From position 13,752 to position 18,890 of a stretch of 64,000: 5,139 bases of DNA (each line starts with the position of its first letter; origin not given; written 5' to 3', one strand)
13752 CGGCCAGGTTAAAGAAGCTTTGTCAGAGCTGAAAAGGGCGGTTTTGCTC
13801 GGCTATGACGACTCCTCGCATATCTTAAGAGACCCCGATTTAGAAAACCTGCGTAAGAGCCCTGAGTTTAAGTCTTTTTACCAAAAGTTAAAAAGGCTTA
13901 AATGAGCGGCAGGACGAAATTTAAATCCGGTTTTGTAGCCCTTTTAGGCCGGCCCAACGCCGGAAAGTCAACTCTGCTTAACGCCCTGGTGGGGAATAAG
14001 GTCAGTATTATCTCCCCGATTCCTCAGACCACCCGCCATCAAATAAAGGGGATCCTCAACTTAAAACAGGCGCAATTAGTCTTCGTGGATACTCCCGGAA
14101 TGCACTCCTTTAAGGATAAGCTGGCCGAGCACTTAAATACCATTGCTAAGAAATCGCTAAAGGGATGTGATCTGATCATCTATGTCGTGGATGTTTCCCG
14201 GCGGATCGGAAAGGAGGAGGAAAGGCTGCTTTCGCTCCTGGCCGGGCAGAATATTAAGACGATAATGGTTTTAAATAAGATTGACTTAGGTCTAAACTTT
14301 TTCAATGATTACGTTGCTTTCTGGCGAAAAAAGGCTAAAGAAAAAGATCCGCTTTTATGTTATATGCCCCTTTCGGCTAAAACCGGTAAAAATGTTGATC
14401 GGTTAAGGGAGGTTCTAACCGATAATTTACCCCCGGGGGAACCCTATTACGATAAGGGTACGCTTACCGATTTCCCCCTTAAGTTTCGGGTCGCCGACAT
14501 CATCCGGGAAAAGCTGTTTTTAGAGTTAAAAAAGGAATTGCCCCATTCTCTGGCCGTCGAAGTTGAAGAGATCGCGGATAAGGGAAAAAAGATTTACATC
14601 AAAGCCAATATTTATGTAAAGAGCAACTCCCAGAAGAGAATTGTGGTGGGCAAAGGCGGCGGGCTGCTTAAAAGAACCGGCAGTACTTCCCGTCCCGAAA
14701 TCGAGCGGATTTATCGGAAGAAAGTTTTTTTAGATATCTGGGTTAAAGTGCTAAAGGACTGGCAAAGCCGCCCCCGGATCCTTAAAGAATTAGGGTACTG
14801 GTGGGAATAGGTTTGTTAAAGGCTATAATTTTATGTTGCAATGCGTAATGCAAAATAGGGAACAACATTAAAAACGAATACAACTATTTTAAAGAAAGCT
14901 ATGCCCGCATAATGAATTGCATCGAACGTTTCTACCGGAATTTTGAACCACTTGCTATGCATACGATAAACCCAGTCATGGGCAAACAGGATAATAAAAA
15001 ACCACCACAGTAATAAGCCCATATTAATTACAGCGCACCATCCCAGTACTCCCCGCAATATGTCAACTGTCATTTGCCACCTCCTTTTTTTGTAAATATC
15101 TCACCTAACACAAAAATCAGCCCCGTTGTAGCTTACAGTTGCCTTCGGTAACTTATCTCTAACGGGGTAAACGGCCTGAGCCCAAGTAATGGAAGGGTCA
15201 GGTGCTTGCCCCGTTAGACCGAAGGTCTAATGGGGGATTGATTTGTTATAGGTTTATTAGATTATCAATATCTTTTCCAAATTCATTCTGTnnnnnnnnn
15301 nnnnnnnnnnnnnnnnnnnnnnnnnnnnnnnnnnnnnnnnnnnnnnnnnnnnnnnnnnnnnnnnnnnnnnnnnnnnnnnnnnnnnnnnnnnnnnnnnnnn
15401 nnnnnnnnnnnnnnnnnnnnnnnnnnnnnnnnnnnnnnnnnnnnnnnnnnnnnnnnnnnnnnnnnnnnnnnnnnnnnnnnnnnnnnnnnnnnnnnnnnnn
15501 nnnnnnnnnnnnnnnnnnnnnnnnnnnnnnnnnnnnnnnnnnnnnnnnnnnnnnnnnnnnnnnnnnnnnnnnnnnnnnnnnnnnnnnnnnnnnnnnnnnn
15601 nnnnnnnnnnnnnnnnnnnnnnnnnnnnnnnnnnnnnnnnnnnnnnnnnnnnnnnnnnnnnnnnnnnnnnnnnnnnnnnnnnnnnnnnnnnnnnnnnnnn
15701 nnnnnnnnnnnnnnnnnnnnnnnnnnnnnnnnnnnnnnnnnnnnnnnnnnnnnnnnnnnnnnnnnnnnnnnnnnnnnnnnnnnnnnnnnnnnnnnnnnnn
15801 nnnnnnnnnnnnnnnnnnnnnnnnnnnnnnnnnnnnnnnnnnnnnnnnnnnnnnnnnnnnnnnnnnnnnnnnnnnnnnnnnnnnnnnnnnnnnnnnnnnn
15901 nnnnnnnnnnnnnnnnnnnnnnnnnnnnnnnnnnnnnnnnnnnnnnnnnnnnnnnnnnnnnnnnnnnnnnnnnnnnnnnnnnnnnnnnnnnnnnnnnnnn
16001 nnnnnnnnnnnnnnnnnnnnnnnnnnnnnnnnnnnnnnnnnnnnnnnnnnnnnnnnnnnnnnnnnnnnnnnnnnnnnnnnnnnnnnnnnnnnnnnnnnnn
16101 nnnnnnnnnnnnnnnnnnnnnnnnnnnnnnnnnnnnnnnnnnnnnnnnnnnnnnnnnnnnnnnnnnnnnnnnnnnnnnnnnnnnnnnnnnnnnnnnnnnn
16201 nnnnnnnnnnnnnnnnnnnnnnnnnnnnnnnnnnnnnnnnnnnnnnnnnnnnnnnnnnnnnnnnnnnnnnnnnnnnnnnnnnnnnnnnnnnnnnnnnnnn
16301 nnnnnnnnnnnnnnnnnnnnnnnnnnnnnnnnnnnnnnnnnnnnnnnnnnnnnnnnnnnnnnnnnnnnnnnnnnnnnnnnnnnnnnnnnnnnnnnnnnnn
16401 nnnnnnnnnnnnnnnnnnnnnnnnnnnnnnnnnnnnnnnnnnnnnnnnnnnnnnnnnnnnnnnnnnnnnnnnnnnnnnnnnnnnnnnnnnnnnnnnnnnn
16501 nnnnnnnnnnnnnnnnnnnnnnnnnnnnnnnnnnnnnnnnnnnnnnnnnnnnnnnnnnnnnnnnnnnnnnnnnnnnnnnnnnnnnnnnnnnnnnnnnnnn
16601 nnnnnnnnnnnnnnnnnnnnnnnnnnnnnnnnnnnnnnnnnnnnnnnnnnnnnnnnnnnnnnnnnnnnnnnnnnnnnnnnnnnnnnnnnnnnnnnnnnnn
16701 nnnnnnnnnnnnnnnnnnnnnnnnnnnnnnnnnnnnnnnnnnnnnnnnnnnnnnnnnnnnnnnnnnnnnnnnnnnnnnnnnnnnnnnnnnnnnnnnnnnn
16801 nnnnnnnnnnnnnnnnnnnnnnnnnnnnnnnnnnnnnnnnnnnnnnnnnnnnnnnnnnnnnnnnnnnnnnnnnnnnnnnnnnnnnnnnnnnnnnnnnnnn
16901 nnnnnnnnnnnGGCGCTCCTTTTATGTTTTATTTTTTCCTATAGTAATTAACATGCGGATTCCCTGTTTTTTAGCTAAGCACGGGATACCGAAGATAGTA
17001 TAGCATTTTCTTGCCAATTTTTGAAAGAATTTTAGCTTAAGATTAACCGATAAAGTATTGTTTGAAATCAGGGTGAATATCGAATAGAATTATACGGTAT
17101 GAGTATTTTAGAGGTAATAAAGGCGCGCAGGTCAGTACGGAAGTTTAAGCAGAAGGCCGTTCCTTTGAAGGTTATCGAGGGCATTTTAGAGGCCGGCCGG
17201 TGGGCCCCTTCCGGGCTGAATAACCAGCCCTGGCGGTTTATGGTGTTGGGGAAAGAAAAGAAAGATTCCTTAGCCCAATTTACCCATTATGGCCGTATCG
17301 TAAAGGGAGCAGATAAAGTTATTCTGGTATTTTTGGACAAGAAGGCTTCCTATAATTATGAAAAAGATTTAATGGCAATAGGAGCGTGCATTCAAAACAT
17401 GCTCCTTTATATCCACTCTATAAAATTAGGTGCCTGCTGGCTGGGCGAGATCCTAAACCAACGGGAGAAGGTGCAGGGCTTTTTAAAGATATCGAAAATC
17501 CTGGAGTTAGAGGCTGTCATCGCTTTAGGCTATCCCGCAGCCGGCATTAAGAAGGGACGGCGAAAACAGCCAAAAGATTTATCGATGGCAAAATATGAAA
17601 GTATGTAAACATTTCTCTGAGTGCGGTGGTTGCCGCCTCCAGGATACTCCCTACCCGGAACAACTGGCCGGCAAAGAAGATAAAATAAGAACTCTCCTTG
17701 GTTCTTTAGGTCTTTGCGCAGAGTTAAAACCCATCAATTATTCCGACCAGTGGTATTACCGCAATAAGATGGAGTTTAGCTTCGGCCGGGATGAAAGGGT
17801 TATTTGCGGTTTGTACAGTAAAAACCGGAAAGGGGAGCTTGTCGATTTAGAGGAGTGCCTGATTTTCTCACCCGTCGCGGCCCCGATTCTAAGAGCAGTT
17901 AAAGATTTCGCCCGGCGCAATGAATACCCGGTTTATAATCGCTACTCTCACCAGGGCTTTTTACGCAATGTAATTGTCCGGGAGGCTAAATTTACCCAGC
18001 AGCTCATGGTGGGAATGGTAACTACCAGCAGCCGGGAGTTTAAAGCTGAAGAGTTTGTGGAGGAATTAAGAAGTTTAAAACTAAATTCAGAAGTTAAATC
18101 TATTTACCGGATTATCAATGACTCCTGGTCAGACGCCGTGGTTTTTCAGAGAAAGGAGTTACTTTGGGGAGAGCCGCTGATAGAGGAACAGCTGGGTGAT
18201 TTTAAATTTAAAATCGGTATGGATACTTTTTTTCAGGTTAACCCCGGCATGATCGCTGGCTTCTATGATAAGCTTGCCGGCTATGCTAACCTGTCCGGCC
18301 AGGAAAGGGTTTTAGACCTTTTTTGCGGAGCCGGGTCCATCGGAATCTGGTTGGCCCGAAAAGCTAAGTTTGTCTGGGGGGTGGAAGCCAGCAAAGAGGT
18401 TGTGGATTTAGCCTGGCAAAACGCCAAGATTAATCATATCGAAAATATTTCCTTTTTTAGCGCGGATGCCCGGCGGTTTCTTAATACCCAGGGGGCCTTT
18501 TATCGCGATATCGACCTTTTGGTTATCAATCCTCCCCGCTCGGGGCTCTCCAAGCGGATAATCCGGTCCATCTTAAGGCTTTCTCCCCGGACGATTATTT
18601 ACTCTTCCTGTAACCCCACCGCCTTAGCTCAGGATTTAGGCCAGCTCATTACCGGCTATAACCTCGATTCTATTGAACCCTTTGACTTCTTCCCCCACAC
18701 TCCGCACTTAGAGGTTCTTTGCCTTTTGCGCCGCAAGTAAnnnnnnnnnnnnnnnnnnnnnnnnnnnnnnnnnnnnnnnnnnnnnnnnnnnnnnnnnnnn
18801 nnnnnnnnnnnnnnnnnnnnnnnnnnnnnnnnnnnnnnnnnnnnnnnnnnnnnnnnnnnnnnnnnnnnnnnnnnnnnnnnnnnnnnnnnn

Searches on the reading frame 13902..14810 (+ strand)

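Call 22: search_protein_families(library=pfam, proteins=[window:13902-14810:+], max_evalue=0.001)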
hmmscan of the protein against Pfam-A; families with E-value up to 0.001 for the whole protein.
window:13902-14810:+ (302 aa): 12 families
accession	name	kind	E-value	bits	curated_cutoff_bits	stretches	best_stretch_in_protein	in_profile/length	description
PF01926.29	MMR_HSR1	-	7.2e-28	97.4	21.9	1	12-126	2-113/113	50S ribosome-binding GTPase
PF07650.23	KH_2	-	1.1e-15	57.7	22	1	212-288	1-78/78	KH domain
PF00350.29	Dynamin_N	-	2.8e-15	57.2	27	2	51-127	95-168/168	Dynamin family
PF02421.24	FeoB_N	-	4.8e-14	52.6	27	1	12-128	3-116/156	Ferrous iron transport protein B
PF00009.33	GTP_EFTU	-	2.5e-13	50.5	26.5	1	54-178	66-188/188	Elongation factor Tu GTP binding domain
PF03193.22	RsgA_GTPase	-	2.3e-10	41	30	1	6-70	103-171/174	RsgA GTPase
PF04548.22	AIG1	-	1.8e-09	37.6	27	1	13-116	4-113/212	AIG1 family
PF00025.27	Arf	-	7.9e-08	32.4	22.3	1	11-169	16-167/174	ADP-ribosylation factor family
PF09439.16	SRPRB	-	2.3e-05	24.3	25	1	12-98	6-82/178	Signal recognition particle receptor beta subunit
PF00071.28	Ras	-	2.8e-05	24.2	21.6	1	12-172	2-156/162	Ras family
PF02492.25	cobW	-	0.00044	20.3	20.7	0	46-129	72-155/180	CobW/HypB/UreG, nucleotide-binding domain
PF04670.18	Gtr1_RagA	-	0.00074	19.4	22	0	13-113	3-102/232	Gtr1/RagA G protein conserved region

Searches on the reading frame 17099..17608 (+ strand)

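Call 22: search_protein_families(library=pfam, proteins=[window:17099-17608:+], max_evalue=0.001)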
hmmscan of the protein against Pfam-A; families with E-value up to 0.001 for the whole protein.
window:17099-17608:+ (169 aa): 2 families
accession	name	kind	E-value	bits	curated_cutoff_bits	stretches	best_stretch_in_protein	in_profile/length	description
PF00881.29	Nitroreductase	-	5.1e-30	105.3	23.5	2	7-61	1-56/167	Nitroreductase family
PF14512.11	TM1586_NiRdase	-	2e-17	64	27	1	3-166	2-153/215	Putative TM nitroreductase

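Call 79: search_protein_families(library=ncbifam, proteins=[window:17099-17608:+], max_evalue=0.001)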
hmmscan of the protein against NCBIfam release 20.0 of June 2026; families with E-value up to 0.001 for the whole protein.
window:17099-17608:+ (169 aa): 10 families
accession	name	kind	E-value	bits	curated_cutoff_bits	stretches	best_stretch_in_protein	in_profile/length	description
NF009810.0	PRK13294.1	equivalog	2.5e-14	53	304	2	55-161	329-445/449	coenzyme F420-0:L-glutamate ligase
TIGR03553.1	F420_FbiB_CTERM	equivalog_domain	4.3e-14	52.7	249.55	2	90-161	119-190/194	F420 biosynthesis protein FbiB, C-terminal domain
TIGR02476.1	BluB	equivalog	1.3e-12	47.6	150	1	3-55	9-61/205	5,6-dimethylbenzimidazole synthase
NF008033.1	PRK10765.1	equivalog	2.7e-09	36.8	223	1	2-149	3-163/240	oxygen-insensitive NADPH nitroreductase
NF008088.0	PRK10828.1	equivalog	1.8e-07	30.9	183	1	1-74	1-74/183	NAD(P)H nitroreductase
NF008275.0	PRK11053.1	equivalog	1.4e-06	27.9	227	1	1-62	1-64/217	oxygen-insensitive NAD(P)H nitroreductase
NF003768.0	PRK05365.1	equivalog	3.1e-06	26.8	152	1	8-69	19-81/200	malonic semialdehyde reductase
NF047509.1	Rv3131_FMN_oxido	subfamily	6.8e-06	25.8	199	0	29-53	2-26/319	Acg family FMN-binding oxidoreductase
NF005901.0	PRK07877.1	equivalog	4.6e-05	21.8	476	1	13-133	364-467/722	Rv1355c family protein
NF011424.0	PRK14851.1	subfamily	0.00019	19.6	1170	1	11-49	313-351/679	hypothetical protein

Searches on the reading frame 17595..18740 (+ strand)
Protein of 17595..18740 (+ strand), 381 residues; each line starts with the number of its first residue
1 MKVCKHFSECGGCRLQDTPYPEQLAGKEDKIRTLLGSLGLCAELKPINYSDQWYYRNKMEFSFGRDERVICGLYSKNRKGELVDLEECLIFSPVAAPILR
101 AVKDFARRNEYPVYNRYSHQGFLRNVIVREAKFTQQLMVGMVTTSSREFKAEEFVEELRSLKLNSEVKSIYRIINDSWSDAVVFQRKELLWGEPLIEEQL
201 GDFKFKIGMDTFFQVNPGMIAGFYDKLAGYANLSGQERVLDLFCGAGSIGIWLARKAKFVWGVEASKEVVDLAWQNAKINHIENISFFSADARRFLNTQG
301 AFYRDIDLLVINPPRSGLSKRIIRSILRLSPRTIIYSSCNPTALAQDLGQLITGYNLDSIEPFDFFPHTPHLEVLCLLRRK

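Call 22: search_protein_families(library=pfam, proteins=[window:17595-18740:+], max_evalue=0.001)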
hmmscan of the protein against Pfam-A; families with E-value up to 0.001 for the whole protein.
window:17595-18740:+ (381 aa): 7 families
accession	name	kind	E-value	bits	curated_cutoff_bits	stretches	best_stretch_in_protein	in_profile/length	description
PF05958.17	tRNA_U5-meth_tr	-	3.6e-24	85.9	23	1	20-380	2-356/357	tRNA (Uracil-5-)-methyltransferase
PF13847.12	Methyltransf_31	-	1.6e-09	38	27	1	235-337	3-108/145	Methyltransferase domain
PF03602.21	Cons_hypoth95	-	1.8e-08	34.7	24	1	235-334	41-147/182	Conserved hypothetical protein 95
PF05175.20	MTS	-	3.8e-08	33.6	23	1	236-314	32-107/170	Methyltransferase small domain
PF13649.12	Methyltransf_25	-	2.1e-07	32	27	1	239-300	1-63/97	Methyltransferase domain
PF09445.16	Methyltransf_15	-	6e-07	29.6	22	1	237-319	2-85/165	RNA cap guanine-N2 methyltransferase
PF02475.24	TRM5-TYW2_MTfase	-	2.4e-06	28.1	28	1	235-298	36-101/164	TRM5/TYW2 methyltransferase domain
